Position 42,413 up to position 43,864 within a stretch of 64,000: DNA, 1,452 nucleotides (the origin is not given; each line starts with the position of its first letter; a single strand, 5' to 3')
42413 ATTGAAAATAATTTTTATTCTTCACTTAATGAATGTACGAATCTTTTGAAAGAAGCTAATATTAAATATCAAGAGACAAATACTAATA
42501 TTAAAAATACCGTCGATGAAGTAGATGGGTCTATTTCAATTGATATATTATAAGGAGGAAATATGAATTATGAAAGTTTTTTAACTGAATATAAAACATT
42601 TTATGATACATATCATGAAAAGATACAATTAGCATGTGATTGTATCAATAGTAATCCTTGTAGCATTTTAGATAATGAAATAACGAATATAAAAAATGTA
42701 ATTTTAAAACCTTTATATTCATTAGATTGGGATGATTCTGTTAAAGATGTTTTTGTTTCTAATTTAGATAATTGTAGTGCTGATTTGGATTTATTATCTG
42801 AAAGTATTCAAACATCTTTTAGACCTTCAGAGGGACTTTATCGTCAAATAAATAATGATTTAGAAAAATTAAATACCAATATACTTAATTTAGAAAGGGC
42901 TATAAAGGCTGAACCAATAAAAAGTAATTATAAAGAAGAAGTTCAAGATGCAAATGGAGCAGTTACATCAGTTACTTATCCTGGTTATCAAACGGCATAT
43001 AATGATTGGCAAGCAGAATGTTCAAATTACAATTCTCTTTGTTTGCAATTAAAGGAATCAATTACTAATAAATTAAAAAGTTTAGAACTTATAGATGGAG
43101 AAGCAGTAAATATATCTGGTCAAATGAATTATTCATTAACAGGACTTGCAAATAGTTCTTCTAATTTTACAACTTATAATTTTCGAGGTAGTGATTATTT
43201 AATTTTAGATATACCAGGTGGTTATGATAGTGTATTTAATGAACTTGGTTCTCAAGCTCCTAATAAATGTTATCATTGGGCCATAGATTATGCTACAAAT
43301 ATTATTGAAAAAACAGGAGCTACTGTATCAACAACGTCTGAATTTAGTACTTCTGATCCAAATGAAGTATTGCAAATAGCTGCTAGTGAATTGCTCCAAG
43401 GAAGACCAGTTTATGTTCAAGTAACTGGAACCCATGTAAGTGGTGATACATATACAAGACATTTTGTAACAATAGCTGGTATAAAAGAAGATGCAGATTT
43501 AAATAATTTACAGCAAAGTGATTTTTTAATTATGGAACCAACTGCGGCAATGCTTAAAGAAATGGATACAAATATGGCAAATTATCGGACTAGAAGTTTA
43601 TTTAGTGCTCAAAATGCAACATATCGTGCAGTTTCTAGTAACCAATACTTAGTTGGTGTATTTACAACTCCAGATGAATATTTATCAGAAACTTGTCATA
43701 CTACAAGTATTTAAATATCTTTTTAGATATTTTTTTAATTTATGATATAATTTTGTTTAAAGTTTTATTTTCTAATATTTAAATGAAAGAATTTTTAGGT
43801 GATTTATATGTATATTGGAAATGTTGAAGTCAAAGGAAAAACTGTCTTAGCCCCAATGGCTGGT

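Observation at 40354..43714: Six-gene WXG100-like cassette with no signal peptides, arranged as two [small helical - small helical - cargo] triads, with no type VII secretion core genes in the window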

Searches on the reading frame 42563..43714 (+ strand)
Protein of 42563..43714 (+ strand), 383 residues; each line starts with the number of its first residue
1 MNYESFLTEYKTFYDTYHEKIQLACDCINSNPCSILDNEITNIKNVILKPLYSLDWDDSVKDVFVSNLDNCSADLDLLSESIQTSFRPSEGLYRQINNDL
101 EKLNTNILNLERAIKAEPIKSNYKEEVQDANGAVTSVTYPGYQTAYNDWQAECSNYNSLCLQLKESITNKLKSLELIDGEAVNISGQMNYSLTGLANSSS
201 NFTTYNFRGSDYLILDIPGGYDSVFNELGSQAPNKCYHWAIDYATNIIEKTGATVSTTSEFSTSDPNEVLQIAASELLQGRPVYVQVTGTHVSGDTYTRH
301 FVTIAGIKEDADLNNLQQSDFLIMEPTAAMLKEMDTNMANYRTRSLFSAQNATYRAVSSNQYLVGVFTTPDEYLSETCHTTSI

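Call 3: search_protein_families(library=pfam, proteins=[window:42563-43714:+], max_evalue=1)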
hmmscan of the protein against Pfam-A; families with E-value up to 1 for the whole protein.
window:42563-43714:+ (383 aa): 2 families
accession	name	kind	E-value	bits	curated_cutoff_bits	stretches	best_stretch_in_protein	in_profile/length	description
PF24091.1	DUF7376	-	0.049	13.8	27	1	145-208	98-160/219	Family of unknown function (DUF7376)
PF10552.14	ORF6C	-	0.083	13.3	22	1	94-167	10-81/114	ORF6C domain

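Call 4: search_protein_families(library=ncbifam, proteins=[window:42563-43714:+], max_evalue=1)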
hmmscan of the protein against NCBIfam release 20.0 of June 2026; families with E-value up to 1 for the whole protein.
window:42563-43714:+ (383 aa): 2 families
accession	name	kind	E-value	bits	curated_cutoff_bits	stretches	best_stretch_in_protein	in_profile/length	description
NF038093.1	GrdX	subfamily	0.014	15.4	40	1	53-101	17-65/119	GrdX family protein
NF003765.0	PRK05359.1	equivalog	0.11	12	106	1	297-345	21-69/189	oligoribonuclease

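Call 8: find_encoding_contigs(protein=window:42563-43714:+, flank=10000, max_places=6)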
Protein window:42563-43714:+ (383 aa): 22 contigs read that carry it; 6 places shown.
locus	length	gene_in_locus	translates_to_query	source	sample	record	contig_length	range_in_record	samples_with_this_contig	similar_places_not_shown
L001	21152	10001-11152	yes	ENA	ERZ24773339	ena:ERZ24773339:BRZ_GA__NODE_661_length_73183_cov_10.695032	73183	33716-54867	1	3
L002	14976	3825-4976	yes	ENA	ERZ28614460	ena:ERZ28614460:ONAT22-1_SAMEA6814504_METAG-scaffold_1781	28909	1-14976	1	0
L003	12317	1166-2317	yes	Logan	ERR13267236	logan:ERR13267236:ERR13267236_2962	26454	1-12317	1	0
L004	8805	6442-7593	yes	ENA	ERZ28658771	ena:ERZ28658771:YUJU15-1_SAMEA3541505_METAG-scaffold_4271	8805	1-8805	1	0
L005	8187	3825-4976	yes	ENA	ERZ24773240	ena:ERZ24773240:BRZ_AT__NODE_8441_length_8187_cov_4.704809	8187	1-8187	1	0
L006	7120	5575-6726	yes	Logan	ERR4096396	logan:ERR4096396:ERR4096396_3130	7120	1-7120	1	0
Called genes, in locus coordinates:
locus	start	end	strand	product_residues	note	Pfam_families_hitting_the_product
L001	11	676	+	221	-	-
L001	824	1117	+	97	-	PF04026:SpoVG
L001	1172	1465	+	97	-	PF07873:YabP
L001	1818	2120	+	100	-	PF04977:DivIC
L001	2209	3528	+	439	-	PF01171:ATP_bind_3, PF11734:TilS_C (weak)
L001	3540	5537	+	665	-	PF06480:FtsH_ext, PF13191:AAA_16 (faint), PF00004:AAA, PF07728:AAA_5 (weak), PF17862:AAA_lid_3, PF01434:Peptidase_M41, PF07498:Rho_N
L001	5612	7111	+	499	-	PF13641:Glyco_tranf_2_3, PF00535:Glycos_transf_2, PF13632:Glyco_trans_2_3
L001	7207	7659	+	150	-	PF01476:LysM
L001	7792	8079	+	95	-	PF06013:WXG100 (weak)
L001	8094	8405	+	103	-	PF06013:WXG100, PF04740:LXG (weak)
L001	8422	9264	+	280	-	PF06347:SH3_4 (faint), PF08239:SH3_3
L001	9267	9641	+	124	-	-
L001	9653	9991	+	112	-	-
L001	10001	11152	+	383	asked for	-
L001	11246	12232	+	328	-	PF01207:Dus, PF00724:Oxidored_FMN (weak), PF01680:SOR_SNZ (weak)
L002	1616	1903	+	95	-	PF06013:WXG100 (weak)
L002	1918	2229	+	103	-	PF06013:WXG100, PF04740:LXG (weak)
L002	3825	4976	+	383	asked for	-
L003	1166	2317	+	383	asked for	-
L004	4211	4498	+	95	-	PF06013:WXG100 (weak)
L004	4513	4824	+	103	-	PF06013:WXG100, PF04740:LXG (weak)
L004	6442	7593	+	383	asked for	-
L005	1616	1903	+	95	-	PF06013:WXG100 (weak)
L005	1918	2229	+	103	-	PF06013:WXG100, PF04740:LXG (weak)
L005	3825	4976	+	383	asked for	-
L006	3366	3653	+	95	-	PF06013:WXG100 (weak)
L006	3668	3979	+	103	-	PF06013:WXG100, PF04740:LXG (weak)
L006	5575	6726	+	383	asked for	-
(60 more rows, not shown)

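Call 11: find_homologous_proteins(query=window:42563-43714:+, max_evalue=0.001)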
Query window:42563-43714:+ (383 aa): 3 proteins with E <= 0.001 among 2489 candidates.
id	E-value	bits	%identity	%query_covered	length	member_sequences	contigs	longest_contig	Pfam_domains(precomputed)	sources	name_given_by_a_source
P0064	5.5e-249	843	98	100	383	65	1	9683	-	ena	-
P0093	1.7e-84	302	41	100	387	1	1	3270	-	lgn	-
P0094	1.0e-69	253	62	53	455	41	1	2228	-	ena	-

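Call 13: search_protein_families(library=pfam, proteins=[P0093, P0094], max_evalue=1)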
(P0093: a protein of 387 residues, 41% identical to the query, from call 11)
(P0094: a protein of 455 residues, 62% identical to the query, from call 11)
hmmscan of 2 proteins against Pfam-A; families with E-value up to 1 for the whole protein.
P0093 (387 aa): 4 families
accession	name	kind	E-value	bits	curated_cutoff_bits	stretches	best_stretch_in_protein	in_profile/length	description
PF13529.12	Peptidase_C39_2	-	0.014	16.4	24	1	267-329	83-143/143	Peptidase_C39 like family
PF16958.10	PRP9_N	-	0.03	14.9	27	1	73-142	11-77/150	Pre-mRNA-splicing factor PRP9 N-terminus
PF10241.14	KxDL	-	0.053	14.3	27.2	1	67-107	31-71/86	Uncharacterized conserved protein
PF21037.2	CCDC138_cc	-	0.18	12.3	27.1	1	70-107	15-52/59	Coiled-coil-domain-containing protein 138, coiled-coil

P0094 (455 aa): 2 families
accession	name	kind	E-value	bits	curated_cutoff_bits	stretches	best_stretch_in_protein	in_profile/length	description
PF21435.3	Gln_amidase_like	-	0.07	13.2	27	1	332-382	100-148/171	Shigella glutamine deamidase OspI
PF01106.22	NifU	-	0.18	12.4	27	1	150-172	35-57/67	NifU-like domain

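Call 19: find_related_loci(query=A1, collection=genome_contigs, flank=10000)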
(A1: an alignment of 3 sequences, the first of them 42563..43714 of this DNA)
Query A1 (383 aa) in genome_contigs; peptide patterns used: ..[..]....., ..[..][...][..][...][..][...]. (x = any residue, [..] = any of these).
128 stretches matched a pattern; 1 encode a relative of the query (tblastn E <= 1e-3); 1 distinct loci.
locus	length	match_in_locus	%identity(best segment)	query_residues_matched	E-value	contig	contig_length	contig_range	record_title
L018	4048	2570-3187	62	1-203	4e-75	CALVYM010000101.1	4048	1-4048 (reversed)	MAG: uncultured Bacilli bacterium isolate BRZ_CT__bin11 genome assembly, contig: BRZ_CT__NODE_25968_length_4048_cov_10.5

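Call 25: find_encoding_contigs(protein=P0093, flank=10000, max_places=3)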
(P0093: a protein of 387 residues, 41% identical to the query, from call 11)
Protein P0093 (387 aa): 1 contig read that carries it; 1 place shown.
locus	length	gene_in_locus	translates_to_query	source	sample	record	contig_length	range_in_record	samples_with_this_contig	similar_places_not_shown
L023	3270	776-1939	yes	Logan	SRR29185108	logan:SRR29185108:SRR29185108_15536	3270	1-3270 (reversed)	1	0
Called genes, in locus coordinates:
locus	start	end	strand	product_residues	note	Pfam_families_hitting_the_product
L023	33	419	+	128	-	-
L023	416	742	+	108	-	-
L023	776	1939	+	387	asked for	-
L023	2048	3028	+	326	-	PF01207:Dus, PF00724:Oxidored_FMN (weak), PF01680:SOR_SNZ (weak)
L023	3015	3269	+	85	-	?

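Call 41: predict_structure(alignment_id=A1)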
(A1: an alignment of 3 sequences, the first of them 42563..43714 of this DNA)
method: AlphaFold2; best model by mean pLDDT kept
length: 383 residues; sequences in the alignment: 3
mean_pLDDT: 42.1   pTM: 0.28
mean pLDDT of the five models: 42.1, 42.1, 40.5, 40.0, 39.7
residues with pLDDT >= 90: 0; 70-90: 67; 50-70: 20; < 50: 296
segments of 3 or more residues with pLDDT < 50: 1-89, 177-383
pLDDT, mean of each block of 10 residues (from residue 1): 38 41 32 30 34 39 37 37 45 63 74 81 84 79 88 79 72 53 26 23 27 30 28 27 26 22 28 34 38 33 39 37 38 34 29 23 28 27 23
secondary structure, 60 per line:
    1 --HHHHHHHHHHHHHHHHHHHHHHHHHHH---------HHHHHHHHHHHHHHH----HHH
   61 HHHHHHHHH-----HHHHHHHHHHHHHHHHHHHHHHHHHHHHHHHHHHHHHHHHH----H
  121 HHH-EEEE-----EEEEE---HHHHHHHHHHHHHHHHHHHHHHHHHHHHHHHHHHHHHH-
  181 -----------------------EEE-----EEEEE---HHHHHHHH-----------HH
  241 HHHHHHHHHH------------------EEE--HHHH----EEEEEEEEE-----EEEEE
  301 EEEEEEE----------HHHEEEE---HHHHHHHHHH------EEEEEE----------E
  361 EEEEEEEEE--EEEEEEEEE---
elements in order: H3-29 H39-53 H58-69 H75-115 H120-123 E125-128 E134-138 H142-179 E204-206 E212-216 H220-227 H239-250 E269-271 H274-277 E282-290 E296-307 E321-324 H328-337 E344-349 E360-369 E372-380

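Call 47: search_protein_representatives(alignment_id=A6)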
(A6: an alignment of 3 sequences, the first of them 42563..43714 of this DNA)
Query: 3 sequences, 388 profile positions. Proteins with E-value up to 0.001 (for the whole library): 272; up to 1e-10: 107; up to 1e-30: 26. The best 150 are listed.
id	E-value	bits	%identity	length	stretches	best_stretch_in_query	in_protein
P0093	1.1e-216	735.6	-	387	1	1-388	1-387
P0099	4.7e-111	387.9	-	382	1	4-388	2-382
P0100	3.0e-107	375.3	-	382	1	7-386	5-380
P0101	3.3e-96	339.0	-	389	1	4-381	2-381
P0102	1.0e-72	261.7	-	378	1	12-387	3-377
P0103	3.2e-71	256.7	-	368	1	7-387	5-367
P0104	2.7e-67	243.8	-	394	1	14-386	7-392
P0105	1.7e-66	241.1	-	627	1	7-379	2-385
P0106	8.8e-57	209.2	-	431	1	8-388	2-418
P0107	3.6e-51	190.7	-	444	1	8-376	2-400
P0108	1.0e-46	176.0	-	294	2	163-345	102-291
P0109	2.0e-46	175.1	-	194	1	215-385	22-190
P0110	3.8e-43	164.3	-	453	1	1-208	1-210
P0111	1.5e-42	162.3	-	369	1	9-378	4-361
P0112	9.4e-42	159.7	-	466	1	176-380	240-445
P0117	5.7e-37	144.0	-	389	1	6-192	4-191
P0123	3.7e-32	128.1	-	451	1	7-212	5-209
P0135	2.7e-24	102.2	-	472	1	8-192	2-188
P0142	1.1e-22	97.0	-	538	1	10-182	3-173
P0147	2.1e-20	89.4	-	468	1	11-232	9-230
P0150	2.0e-19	86.2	-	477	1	8-187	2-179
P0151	3.2e-19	85.5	-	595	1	12-237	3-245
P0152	4.5e-19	85.1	-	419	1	9-194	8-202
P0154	7.2e-19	84.4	-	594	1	12-181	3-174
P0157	2.9e-18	82.4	-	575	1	13-203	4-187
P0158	3.4e-18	82.2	-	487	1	14-194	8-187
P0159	6.4e-18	81.2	-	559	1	10-192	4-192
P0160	8.4e-18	80.9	-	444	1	5-197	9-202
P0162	3.4e-17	78.9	-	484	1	3-197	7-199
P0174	1.4e-14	70.3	-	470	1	9-182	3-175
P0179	4.3e-14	68.7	-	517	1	10-182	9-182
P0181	8.4e-14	67.7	-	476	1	9-233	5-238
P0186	5.3e-13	65.1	-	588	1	13-209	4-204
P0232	2.2e-08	49.9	-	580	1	10-218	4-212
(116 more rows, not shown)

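Call 50: search_protein_families(library=pfam, alignment_id=A7, max_evalue=0.001)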
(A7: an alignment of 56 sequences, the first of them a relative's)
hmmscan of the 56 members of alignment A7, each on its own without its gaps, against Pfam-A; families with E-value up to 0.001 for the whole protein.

A. member 1, P0110 (453 aa): 0 families

B. families by the number of members that match (of 56 scanned): 11 families
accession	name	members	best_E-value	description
PF18013.6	Phage_lysozyme2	8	4.3e-30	Phage tail lysozyme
PF07486.17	Hydrolase_2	2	1.9e-08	Cell Wall Hydrolase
PF13529.12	Peptidase_C39_2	2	3.8e-06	Peptidase_C39 like family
PF07737.17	ATLF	2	1.2e-05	Anthrax toxin lethal factor, N- and C-terminal domain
PF01520.23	Amidase_3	1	9.8e-34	N-acetylmuramoyl-L-alanine amidase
PF17675.6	APG6_N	1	0.00041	Apg6 coiled-coil region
PF04513.17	Baculo_PEP_C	1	0.00048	Baculovirus polyhedron envelope protein, PEP, C terminus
PF00877.26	NLPC_P60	1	0.0005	NlpC/P60 family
PF13920.12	zf-C3HC4_3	1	0.0005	Zinc finger, C3HC4 type (RING finger)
PF04108.17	ATG17_like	1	0.00066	Autophagy protein ATG17-like domain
PF14523.12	Syntaxin_2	1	0.00098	Syntaxin-like protein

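Call 51: search_protein_families(library=pfam, alignment_id=A8, max_evalue=0.001)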
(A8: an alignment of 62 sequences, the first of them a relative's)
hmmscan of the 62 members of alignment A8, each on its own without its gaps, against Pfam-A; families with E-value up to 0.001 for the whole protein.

A. member 1, P0149 (1464 aa): 2 families
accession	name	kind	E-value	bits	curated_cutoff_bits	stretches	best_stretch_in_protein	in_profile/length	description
PF13529.12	Peptidase_C39_2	-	4.6e-08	34.2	24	1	1089-1212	11-143/143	Peptidase_C39 like family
PF03412.21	Peptidase_C39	-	0.00071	19.9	22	0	1101-1163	13-72/133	Peptidase C39 family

B. families by the number of members that match (of 62 scanned): 22 families
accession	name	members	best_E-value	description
PF13529.12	Peptidase_C39_2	30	2.9e-08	Peptidase_C39 like family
PF02368.24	Big_2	5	4.7e-58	Bacterial Ig-like domain (group 2)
PF00395.25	SLH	2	1.2e-31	S-layer homology domain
PF21461.3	HL_N-beta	2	4.3e-15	Hyaluronate lyase, N-terminal beta-sheet domain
PF18013.6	Phage_lysozyme2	1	2.8e-25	Phage tail lysozyme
PF16403.11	Bact_surface_Ig-like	1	6.6e-24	Bacterial surface protein, Ig-like domain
PF21764.3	Invasin_D4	1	5.1e-09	Invasin, domain 4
PF13629.12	T2SS-T3SS_pil_N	1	7.6e-09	Pilus formation protein N terminal region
PF00404.24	Dockerin_1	1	2.1e-08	Dockerin type I domain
PF08614.16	ATG16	1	7.3e-06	Autophagy protein 16 (ATG16)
PF04234.18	CopC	1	3.7e-05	CopC domain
PF00036.39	EF-hand_1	1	5e-05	EF hand domain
PF13202.12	EF-hand_5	1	7.5e-05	EF hand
PF03961.19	FapA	1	8.5e-05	Flagellar Assembly Protein A beta solenoid domain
PF06832.18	BiPBP_C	1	0.00023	Penicillin-Binding Protein C-terminus Family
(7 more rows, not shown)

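Call 53: find_encoding_contigs(protein=P0135, flank=10000, max_places=2)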
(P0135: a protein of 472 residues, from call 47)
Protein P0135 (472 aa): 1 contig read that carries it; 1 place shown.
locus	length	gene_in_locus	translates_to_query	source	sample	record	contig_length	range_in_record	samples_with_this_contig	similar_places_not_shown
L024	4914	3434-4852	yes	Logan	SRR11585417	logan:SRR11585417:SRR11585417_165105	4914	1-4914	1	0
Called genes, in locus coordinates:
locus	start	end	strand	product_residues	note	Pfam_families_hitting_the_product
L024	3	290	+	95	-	?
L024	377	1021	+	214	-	-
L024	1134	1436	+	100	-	PF06013:WXG100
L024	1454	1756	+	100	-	PF06013:WXG100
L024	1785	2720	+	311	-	PF08239:SH3_3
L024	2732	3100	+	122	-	-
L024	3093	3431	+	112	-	-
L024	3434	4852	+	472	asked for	-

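Call 54: list_cluster_members(proteins=[P0105, P0110, P0117, P0123, P0142, P0151, P0154, P0157, P0159, P0186])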
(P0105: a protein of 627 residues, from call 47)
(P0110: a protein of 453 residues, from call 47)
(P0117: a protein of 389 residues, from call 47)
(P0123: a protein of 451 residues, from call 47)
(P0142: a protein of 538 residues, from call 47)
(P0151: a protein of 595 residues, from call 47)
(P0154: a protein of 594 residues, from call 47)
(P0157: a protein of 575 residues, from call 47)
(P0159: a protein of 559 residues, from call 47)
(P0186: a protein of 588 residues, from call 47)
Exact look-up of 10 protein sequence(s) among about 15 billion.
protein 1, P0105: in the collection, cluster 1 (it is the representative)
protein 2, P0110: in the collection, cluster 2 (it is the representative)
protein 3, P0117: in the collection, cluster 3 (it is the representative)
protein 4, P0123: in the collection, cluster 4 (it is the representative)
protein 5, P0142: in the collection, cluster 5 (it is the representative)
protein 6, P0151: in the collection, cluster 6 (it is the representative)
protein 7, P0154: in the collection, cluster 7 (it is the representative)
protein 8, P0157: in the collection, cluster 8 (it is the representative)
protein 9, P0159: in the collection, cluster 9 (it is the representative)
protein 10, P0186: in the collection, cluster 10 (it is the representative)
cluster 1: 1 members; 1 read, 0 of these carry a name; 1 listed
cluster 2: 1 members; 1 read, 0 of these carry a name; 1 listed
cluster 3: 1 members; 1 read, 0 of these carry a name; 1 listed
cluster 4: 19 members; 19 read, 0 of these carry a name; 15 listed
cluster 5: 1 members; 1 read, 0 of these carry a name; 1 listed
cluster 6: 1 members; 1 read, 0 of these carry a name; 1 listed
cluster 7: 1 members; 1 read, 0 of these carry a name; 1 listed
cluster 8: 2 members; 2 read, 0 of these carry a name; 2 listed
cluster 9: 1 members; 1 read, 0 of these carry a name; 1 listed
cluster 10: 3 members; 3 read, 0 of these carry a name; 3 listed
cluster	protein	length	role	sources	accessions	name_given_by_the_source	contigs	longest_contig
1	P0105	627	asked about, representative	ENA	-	-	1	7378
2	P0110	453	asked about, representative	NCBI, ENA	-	-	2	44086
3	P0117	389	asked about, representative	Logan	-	-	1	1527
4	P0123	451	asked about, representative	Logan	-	-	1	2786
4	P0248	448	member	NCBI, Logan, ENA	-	-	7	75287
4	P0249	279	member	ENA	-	-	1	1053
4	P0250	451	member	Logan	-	-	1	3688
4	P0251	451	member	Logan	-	-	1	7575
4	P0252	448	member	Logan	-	-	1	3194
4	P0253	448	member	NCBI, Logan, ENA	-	-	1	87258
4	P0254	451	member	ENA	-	-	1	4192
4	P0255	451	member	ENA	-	-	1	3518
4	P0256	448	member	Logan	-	-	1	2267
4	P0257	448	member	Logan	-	-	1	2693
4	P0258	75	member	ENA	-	-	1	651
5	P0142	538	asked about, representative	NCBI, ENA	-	-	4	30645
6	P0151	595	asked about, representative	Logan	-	-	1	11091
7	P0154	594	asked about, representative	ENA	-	-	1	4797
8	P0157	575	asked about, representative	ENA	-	-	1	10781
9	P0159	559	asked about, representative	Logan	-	-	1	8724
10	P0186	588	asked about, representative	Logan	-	-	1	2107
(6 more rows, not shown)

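Call 55: find_encoding_contigs(protein=P0142, flank=10000, max_places=2)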
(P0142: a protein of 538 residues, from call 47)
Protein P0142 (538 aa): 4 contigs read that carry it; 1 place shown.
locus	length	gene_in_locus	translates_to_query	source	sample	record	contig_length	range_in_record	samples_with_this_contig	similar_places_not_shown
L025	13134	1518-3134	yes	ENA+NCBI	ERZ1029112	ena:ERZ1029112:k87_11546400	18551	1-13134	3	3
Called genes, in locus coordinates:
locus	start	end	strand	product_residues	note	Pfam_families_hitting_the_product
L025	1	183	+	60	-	?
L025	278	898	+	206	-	-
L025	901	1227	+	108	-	-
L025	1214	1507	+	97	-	-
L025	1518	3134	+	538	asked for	-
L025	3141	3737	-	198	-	PF00574:CLP_protease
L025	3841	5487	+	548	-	PF00485:PRK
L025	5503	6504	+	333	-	PF00044:Gp_dh_N, PF02800:Gp_dh_C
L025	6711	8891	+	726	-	PF14903:WG_beta_rep (weak)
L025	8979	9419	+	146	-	PF01281:Ribosomal_L9_N, PF03948:Ribosomal_L9_C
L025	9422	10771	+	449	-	PF00772:DnaB, PF03796:DnaB_C, PF13481:AAA_25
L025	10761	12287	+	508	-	PF01476:LysM, PF07501:G5, PF01551:Peptidase_M23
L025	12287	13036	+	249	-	PF00753:Lactamase_B, PF23023:Anti-Pycsar_Apyc1, PF12706:Lactamase_B_2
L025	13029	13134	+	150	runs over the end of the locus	PF02590:SPOUT_MTase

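Call 56: find_encoding_contigs(protein=P0253, flank=10000, max_places=1)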
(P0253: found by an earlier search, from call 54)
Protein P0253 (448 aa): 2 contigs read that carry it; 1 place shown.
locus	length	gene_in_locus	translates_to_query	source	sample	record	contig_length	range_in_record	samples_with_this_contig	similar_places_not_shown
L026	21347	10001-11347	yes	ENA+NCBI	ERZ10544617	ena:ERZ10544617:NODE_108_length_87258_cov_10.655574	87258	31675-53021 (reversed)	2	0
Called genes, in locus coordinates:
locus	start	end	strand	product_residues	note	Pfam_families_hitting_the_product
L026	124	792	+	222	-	-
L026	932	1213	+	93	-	PF04026:SpoVG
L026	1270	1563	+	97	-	PF07873:YabP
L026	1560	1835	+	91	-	PF09578:Spore_YabQ (weak)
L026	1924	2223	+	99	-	PF04977:DivIC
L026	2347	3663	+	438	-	PF01171:ATP_bind_3, PF11734:TilS_C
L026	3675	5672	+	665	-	PF06480:FtsH_ext, PF00004:AAA, PF07728:AAA_5 (weak), PF17862:AAA_lid_3, PF01434:Peptidase_M41, PF07498:Rho_N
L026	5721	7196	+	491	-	PF00535:Glycos_transf_2, PF13641:Glyco_tranf_2_3, PF13632:Glyco_trans_2_3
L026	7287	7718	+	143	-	PF01476:LysM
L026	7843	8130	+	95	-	PF06013:WXG100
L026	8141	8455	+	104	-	PF06013:WXG100, PF10824:T7SS_ESX_EspC (weak)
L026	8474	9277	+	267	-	PF06347:SH3_4 (faint), PF08239:SH3_3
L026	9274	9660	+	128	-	-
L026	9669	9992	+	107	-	-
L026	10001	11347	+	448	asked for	-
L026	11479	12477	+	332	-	-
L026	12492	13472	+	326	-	PF01207:Dus, PF00977:His_biosynth (faint), PF00724:Oxidored_FMN (weak), PF01680:SOR_SNZ (weak)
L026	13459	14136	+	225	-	PF06271:RDD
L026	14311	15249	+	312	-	PF03462:PCRF, PF00472:RF-1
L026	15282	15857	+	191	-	PF02588:YitT_membrane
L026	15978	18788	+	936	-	PF00005:ABC_tran (faint), PF02463:SMC_N (faint), PF03193:RsgA_GTPase (faint), PF13304:AAA_21 (faint), PF20703:nSTAND1 (faint), PF17760:UvrA_inter, PF17755:UvrA_DNA-bind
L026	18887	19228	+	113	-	-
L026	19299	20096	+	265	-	PF01790:LGT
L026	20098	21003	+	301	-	PF00890:FAD_binding_2 (weak), PF01134:GIDA (weak), PF01266:DAO (weak), PF07992:Pyr_redox_2, PF12831:FAD_oxidored (weak), PF13450:NAD_binding_8 (weak), PF13738:Pyr_redox_3, PF00070:Pyr_redox, +2 more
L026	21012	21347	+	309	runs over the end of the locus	PF10298:WhiA_N, PF14527:LAGLIDADG_WhiA, PF02650:HTH_WhiA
